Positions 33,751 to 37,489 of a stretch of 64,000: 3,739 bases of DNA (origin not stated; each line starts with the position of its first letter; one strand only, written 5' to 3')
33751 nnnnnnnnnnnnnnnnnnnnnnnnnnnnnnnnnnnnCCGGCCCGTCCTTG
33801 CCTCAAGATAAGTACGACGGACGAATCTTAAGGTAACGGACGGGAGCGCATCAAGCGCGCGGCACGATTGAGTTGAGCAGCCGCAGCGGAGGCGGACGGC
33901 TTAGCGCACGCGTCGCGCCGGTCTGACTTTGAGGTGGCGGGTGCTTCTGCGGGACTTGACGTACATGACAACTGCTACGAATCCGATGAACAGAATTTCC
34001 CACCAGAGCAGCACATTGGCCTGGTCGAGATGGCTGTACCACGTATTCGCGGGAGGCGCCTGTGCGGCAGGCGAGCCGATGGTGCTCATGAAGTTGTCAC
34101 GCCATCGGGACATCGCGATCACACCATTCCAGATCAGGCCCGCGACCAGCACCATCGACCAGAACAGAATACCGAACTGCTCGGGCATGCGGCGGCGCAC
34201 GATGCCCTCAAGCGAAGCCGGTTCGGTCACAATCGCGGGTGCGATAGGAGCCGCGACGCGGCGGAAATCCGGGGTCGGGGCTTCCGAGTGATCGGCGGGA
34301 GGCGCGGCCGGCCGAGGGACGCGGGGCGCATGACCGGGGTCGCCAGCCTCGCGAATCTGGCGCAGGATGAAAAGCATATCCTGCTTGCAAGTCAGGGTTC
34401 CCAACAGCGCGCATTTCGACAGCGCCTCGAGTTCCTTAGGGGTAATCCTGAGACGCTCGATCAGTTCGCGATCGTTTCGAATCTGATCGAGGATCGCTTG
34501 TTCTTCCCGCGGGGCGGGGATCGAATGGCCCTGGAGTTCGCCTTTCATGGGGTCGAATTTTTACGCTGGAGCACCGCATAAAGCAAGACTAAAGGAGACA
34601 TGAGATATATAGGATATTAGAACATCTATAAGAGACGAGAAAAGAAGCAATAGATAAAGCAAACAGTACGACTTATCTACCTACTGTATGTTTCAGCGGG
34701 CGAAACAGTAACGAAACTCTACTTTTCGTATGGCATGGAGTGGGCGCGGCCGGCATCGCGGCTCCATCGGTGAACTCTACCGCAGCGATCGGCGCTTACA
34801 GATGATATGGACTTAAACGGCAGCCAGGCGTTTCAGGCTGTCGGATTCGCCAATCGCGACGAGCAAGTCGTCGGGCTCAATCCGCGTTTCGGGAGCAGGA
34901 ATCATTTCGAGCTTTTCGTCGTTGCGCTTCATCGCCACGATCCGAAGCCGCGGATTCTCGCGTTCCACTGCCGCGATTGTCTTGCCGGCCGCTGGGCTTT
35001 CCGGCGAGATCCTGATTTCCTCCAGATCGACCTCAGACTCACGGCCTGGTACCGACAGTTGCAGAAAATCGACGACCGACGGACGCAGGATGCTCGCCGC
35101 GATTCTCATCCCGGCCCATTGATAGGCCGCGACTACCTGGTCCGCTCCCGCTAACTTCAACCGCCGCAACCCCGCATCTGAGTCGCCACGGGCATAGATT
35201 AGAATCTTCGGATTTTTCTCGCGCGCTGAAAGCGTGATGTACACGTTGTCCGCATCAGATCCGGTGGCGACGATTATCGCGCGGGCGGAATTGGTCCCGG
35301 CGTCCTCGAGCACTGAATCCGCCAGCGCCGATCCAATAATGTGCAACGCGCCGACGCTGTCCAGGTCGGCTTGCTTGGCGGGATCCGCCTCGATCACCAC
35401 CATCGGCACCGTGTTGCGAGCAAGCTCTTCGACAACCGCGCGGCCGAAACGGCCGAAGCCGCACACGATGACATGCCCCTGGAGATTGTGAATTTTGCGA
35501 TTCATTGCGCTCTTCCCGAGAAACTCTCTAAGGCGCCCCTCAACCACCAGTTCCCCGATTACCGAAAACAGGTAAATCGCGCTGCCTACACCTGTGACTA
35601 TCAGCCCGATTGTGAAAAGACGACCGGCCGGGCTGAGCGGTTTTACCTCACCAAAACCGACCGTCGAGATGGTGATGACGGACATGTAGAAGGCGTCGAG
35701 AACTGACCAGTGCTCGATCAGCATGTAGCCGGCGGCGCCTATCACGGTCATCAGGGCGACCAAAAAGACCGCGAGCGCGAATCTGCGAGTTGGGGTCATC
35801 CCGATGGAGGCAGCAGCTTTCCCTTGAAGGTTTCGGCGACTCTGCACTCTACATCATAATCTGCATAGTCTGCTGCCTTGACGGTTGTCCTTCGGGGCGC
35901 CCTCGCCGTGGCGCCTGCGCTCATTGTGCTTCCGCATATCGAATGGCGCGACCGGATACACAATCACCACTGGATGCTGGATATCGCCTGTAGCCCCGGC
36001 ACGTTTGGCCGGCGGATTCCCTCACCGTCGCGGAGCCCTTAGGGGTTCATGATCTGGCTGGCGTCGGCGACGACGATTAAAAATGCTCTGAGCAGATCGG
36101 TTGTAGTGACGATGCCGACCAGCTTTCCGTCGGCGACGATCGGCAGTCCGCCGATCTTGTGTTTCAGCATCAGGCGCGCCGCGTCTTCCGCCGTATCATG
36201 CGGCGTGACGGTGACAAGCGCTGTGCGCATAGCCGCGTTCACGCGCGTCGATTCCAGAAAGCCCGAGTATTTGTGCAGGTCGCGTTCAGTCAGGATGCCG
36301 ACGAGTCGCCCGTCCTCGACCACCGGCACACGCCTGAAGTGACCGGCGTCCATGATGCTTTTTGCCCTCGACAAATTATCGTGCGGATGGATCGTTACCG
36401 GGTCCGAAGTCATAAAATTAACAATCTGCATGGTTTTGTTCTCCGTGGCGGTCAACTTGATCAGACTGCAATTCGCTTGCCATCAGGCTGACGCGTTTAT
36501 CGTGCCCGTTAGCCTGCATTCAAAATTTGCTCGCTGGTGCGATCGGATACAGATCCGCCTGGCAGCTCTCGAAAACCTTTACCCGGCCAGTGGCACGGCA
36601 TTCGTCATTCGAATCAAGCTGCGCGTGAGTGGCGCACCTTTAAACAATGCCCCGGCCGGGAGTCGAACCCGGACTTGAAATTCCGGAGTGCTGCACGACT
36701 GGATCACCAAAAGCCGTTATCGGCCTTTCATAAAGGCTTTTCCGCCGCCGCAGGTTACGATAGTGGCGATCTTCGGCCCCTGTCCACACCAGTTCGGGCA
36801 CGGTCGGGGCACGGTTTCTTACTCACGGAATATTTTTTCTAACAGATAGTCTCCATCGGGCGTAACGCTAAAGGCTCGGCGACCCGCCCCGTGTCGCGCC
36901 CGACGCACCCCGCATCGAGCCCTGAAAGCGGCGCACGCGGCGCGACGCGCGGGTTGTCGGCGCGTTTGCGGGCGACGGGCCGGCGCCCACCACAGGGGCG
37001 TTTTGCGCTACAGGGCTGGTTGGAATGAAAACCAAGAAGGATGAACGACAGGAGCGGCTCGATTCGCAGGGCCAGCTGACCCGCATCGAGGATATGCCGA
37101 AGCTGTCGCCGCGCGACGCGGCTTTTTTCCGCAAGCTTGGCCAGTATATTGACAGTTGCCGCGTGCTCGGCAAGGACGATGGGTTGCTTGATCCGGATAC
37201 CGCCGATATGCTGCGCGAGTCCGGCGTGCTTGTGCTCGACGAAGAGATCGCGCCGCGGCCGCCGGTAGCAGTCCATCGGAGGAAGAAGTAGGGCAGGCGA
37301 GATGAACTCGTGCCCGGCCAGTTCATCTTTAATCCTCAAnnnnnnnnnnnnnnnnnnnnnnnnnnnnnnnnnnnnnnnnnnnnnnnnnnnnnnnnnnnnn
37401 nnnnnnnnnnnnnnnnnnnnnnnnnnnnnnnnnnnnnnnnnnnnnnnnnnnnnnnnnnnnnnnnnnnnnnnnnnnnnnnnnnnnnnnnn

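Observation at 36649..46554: tRNA-Arg(CCG)-targeted genomic island with an att duplication and a disabled integrase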

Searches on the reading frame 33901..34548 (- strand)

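Call 19: search_protein_families(library=pfam, proteins=[window:33901-34548:-], max_evalue=0.001)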
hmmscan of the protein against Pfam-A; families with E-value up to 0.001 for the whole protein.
window:33901-34548:- (215 aa): 0 families

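Call 68: search_protein_families(library=pfam, proteins=[window:33901-34548:-], max_evalue=1)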
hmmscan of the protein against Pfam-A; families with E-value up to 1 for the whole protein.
window:33901-34548:- (215 aa): 1 family
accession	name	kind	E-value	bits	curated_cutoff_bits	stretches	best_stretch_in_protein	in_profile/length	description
PF14256.11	YwiC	-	0.07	13.8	25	1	176-206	78-108/126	YwiC-like protein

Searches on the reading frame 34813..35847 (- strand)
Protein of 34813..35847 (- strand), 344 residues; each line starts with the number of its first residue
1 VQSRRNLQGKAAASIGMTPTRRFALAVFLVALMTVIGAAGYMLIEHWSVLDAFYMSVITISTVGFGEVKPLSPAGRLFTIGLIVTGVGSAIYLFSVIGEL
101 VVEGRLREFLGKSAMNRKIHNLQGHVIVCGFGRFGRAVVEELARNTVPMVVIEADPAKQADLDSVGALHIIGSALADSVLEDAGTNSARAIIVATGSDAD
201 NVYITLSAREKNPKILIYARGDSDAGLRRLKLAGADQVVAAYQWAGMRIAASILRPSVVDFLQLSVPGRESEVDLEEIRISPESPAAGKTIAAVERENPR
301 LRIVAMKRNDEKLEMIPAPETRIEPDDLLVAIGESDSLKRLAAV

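Call 19: search_protein_families(library=pfam, proteins=[window:34813-35847:-], max_evalue=0.001)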
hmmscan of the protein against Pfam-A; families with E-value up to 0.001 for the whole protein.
window:34813-35847:- (344 aa): 3 families
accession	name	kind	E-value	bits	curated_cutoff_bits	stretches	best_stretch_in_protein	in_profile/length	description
PF02254.24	TrkA_N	-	8.2e-29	100.7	23.8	1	126-239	1-114/116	TrkA-N domain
PF07885.22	Ion_trans_2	-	3.5e-18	65.7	22.5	1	30-102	3-78/79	Ion channel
PF02080.26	TrkA_C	-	2.3e-14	53.5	27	1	275-342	1-67/71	TrkA-C domain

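Call 31: find_related_loci(query=window:34813-35847:-, collection=genome_contigs, flank=10000)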
Query window:34813-35847:- (344 aa) in genome_contigs; peptide patterns used: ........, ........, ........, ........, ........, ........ (x = any residue, [..] = any of these).
527 stretches matched a pattern; 418 encode a relative of the query (tblastn E <= 1e-3); the best 80 are kept; 80 distinct loci.
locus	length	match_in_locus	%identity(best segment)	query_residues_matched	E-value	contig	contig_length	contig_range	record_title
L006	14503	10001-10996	90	13-344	0e+0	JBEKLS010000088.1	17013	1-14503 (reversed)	MAG: Candidatus Binatus sp. isolate SPRUCE 376 SPRUCE_376_88, whole genome shotgun sequence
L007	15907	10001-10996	89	12-343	0e+0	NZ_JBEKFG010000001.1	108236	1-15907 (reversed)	MAG: Candidatus Binatus sp. isolate SPRUCE 224 SPRUCE_224_1, whole genome shotgun sequence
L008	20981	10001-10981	90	17-343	0e+0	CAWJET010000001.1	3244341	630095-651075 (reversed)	MAG: uncultured delta proteobacterium isolate MFD09222.bin.1.22 genome assembly, contig: contig_37878, whole genome shot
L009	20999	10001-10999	87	2-343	0e+0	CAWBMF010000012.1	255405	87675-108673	MAG: uncultured delta proteobacterium isolate MFD00731.bin.1.188 genome assembly, contig: contig_59985, whole genome sho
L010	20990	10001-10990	89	14-343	0e+0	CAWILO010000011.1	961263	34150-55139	MAG: uncultured delta proteobacterium isolate MFD03346.bin.1.66 genome assembly, contig: contig_2982, whole genome shotg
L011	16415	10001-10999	89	12-344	0e+0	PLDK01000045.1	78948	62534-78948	MAG: Deltaproteobacteria bacterium isolate palsa_1114 73.20111000_P2D.7_contig_880, whole genome shotgun sequence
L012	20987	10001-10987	90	15-343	0e+0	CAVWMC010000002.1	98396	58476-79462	MAG: uncultured delta proteobacterium isolate MFD04463.bin.1.288 genome assembly, contig: contig_15466, whole genome sho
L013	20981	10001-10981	89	17-343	0e+0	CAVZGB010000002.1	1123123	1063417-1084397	MAG: uncultured delta proteobacterium isolate MFD05521.bin.1.220 genome assembly, contig: contig_13144, whole genome sho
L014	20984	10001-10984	89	17-344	0e+0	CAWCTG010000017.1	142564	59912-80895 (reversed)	MAG: Candidatus Binataceae bacterium isolate MFD03399.bin.1.12 genome assembly, contig: contig_34263, whole genome shotg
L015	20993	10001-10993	88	14-344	0e+0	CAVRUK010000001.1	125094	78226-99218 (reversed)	MAG: uncultured delta proteobacterium isolate MFD02248.bin.1.51 genome assembly, contig: contig_13941, whole genome shot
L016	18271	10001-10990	87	12-341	0e+0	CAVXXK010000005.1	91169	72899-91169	MAG: uncultured delta proteobacterium isolate MFD03044.bin.1.149 genome assembly, contig: contig_50293, whole genome sho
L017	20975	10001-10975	88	17-341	0e+0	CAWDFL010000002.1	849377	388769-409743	MAG: uncultured delta proteobacterium isolate MFD06092.bin.1.174 genome assembly, contig: contig_14430, whole genome sho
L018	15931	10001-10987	88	15-343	0e+0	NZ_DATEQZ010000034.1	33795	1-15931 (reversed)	MAG: Candidatus Binatus sp. isolate SMAG_U9060 k141_1120130, whole genome shotgun sequence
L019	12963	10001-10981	87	17-343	0e+0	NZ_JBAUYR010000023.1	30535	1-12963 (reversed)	MAG: Candidatus Binatus sp. isolate MFD06940_ilm_asm_bin44 k127_5290, whole genome shotgun sequence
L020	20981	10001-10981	88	17-343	0e+0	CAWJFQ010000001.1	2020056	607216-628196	MAG: uncultured delta proteobacterium isolate MFD03399.bin.2.69 genome assembly, contig: contig_10577, whole genome shot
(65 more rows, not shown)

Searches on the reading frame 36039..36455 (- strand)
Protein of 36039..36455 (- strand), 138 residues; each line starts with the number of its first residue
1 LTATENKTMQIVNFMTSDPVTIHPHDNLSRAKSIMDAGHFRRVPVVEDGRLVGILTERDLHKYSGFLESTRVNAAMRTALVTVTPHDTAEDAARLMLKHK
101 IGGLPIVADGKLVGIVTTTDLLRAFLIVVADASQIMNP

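Call 10: search_protein_families(library=pfam, proteins=[window:36039-36455:-], max_evalue=0.01)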
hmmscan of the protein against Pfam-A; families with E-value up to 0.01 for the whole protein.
window:36039-36455:- (138 aa): 3 families
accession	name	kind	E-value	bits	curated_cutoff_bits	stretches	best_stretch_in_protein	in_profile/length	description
PF00571.33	CBS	-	2.2e-35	121.2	24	2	75-125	4-55/57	CBS domain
PF14827.12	dCache_3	-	0.0029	17.7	25.7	0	101-135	123-157/239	Double sensory domain of two-component sensor kinase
PF01590.32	GAF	-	0.0051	17.8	22.4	0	99-120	85-109/133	GAF domain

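Call 35: find_related_loci(query=window:36039-36455:-, collection=metagenome_contigs, flank=10000)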
Query window:36039-36455:- (138 aa) in metagenome_contigs; peptide patterns used: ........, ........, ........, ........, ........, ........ (x = any residue, [..] = any of these).
153 stretches matched a pattern; 99 encode a relative of the query (tblastn E <= 1e-3); the best 80 are kept; 80 distinct loci.
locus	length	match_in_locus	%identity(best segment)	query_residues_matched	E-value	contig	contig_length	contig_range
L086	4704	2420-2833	98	1-138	1e-88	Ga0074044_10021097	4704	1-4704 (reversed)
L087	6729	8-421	97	1-138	2e-87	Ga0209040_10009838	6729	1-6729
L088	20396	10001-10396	88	7-138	1e-75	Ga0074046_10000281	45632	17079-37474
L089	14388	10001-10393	87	8-138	5e-75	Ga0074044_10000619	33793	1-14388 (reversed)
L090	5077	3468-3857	88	9-138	2e-74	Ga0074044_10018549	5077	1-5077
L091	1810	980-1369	85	9-138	7e-75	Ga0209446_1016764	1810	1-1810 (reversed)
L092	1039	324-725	83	5-138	9e-78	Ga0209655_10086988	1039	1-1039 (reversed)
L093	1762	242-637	83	6-137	2e-74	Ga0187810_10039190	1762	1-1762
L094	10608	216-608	84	8-137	4e-70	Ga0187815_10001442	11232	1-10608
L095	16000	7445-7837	84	8-137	4e-70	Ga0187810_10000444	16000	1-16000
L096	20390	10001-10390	83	8-137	6e-70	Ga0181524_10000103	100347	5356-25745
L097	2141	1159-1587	80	1-137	5e-70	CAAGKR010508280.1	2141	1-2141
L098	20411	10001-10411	76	1-137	8e-67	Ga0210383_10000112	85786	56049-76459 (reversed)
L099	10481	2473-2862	78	8-137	1e-65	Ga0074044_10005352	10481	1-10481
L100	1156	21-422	76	5-138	6e-70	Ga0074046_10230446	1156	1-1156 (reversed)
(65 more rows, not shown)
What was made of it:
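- Tried and rejected: I scanned species genomes with the K-channel protein (call 31) and metagenomes with the CBS protein (call 35).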

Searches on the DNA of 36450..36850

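Call 89: search_rna_families(source=window, start=36450, end=36850, threshold=evalue, max_evalue=10, show_alignments=2)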
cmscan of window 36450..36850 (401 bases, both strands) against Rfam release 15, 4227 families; matches with E-value up to 10: 4.
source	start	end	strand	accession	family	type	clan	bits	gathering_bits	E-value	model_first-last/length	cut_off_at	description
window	36649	36714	-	RF01684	mascRNA-menRNA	Gene;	-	30.7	42.5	0.00019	1-56/56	no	MALAT1-associated small cytoplasmic RNA/MEN beta RNA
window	36504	36643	+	RF01761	wcaG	Cis-reg;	-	18.3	42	0.41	1-98/98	no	wcaG RNA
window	36648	36689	-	RF00005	tRNA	Gene; tRNA;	CL00001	17.4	29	0.59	1-71/71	no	tRNA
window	36461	36496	-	RF00289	SNORND104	Gene; snRNA; snoRNA; CD-box;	CL00077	11.2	40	9.3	26-68/70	no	Small nucleolar RNA SNORD104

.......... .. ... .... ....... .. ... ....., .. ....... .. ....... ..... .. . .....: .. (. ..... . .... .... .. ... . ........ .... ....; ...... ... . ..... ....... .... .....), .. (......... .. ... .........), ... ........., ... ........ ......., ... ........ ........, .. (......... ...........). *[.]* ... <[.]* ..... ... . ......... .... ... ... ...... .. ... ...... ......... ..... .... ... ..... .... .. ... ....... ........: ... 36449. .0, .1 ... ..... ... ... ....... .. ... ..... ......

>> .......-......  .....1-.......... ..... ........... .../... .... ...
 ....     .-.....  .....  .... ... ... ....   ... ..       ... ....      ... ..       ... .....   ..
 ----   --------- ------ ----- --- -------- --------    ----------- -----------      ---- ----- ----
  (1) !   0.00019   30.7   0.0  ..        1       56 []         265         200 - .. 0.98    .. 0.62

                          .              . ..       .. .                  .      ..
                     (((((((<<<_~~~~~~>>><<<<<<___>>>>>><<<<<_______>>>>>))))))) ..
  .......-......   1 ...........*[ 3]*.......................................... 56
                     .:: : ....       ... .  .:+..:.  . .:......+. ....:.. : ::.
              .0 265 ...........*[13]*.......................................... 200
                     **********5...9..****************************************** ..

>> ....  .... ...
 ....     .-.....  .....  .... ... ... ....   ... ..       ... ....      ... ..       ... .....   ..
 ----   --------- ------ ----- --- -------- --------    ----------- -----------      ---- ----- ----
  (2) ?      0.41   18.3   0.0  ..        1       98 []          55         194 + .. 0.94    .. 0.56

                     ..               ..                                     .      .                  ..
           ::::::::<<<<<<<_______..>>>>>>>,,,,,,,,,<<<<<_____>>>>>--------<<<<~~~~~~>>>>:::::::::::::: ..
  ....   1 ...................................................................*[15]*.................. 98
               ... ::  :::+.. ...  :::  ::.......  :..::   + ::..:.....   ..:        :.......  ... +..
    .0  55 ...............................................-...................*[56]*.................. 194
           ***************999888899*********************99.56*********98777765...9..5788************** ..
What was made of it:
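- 36648..36688 (-): attR core. This is a displaced, non-functional copy of tRNA-Arg(CCG) positions 32-72, 38/41 identical to the live gene. Call 89 gives a sub-threshold tRNA score of 17.4 bits.
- Checked: Rfam gives it only 17.4 bits against the tRNA model, whose gathering score is 29 (call 89).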

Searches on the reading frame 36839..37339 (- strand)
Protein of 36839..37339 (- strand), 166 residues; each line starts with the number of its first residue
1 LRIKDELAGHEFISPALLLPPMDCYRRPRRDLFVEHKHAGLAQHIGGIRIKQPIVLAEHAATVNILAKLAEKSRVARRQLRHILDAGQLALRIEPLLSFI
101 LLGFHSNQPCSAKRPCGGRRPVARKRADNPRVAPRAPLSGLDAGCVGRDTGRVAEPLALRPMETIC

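Call 10: search_protein_families(library=pfam, proteins=[window:36839-37339:-], max_evalue=0.01)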
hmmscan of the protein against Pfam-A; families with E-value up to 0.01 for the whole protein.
window:36839-37339:- (166 aa): 0 families

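Call 42: search_protein_families(library=phrogs, proteins=[window:36839-37339:-], max_evalue=0.01)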
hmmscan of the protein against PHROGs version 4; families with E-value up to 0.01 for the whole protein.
window:36839-37339:- (166 aa): 0 families

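Call 43: search_protein_families(library=ncbifam, proteins=[window:36839-37339:-], max_evalue=0.01)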
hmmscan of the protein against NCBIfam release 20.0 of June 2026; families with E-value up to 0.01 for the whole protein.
window:36839-37339:- (166 aa): 0 families

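Call 45: search_protein_families(library=padloc, proteins=[window:36839-37339:-], max_evalue=0.01)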
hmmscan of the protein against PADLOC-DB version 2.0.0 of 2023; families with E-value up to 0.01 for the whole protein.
window:36839-37339:- (166 aa): 0 families

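Call 68: search_protein_families(library=pfam, proteins=[window:36839-37339:-], max_evalue=1)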
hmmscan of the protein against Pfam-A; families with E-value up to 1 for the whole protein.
window:36839-37339:- (166 aa): 0 families

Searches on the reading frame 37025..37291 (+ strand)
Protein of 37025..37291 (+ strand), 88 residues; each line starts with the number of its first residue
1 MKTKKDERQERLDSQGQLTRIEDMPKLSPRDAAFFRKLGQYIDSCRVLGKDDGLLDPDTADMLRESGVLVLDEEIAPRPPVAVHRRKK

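Call 68: search_protein_families(library=pfam, proteins=[window:37025-37291:+], max_evalue=1)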
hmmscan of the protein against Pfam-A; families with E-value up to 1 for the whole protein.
window:37025-37291:+ (88 aa): 0 families
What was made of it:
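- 37025..37291 (+): Small conserved ORF of 88 aa with unknown function. It is probably the real gene in the stretch 36839-37339. It has no family match (call 68).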
